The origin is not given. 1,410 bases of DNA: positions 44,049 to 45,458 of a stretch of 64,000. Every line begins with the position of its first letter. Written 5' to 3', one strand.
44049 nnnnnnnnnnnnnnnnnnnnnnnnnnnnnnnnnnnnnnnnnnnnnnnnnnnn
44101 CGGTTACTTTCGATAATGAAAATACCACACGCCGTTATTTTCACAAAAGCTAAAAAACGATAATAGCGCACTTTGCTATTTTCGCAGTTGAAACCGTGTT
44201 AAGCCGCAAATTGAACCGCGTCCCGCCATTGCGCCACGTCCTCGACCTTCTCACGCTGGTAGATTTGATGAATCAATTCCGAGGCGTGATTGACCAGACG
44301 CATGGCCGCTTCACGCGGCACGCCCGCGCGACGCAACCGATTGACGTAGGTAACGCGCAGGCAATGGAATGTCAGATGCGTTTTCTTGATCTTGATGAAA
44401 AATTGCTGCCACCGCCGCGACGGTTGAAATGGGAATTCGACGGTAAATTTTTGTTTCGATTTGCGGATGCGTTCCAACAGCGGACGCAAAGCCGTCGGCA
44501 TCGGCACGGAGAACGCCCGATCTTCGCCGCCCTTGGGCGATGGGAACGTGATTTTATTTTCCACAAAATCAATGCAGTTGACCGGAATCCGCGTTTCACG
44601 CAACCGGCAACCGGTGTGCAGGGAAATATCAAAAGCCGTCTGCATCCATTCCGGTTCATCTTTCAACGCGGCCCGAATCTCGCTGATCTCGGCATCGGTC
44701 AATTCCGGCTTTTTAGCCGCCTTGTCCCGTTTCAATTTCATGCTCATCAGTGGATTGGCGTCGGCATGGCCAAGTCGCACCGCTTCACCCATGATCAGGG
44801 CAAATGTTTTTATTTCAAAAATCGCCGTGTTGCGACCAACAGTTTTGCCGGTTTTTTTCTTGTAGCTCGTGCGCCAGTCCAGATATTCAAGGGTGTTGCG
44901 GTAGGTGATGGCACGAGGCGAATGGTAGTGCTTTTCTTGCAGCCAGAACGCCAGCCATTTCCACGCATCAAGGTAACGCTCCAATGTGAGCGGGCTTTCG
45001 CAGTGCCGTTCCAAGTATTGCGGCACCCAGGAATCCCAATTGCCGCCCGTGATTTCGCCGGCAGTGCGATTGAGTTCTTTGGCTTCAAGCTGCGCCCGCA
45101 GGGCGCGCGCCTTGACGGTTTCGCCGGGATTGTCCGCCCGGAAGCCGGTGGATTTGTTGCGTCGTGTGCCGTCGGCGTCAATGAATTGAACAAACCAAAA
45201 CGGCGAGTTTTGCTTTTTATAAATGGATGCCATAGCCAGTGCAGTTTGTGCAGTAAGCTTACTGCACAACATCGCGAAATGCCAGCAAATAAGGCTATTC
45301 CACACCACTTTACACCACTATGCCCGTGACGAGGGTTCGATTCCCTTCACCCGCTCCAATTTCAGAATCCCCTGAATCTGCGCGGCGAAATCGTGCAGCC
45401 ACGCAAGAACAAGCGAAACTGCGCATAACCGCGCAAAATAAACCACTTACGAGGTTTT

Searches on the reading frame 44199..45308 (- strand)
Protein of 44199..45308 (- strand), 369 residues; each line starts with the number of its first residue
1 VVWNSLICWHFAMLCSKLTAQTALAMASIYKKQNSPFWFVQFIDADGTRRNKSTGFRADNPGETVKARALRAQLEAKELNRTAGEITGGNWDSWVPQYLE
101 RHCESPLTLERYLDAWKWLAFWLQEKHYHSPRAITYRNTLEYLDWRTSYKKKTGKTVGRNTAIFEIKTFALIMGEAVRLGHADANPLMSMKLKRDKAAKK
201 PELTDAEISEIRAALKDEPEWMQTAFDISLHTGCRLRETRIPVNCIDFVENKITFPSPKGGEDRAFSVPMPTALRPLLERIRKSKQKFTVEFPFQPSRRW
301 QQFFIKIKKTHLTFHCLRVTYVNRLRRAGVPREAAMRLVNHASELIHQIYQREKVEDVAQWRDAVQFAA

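Call 14: search_protein_families(library=pfam, proteins=[window:44199-45308:-], max_evalue=0.001)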
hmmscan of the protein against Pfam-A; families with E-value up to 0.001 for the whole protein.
window:44199-45308:- (369 aa): 1 family
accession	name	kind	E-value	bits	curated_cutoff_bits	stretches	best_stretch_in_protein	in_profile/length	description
PF00589.27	Phage_integrase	-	5e-10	39.9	27.1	1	203-354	3-169/172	Phage integrase family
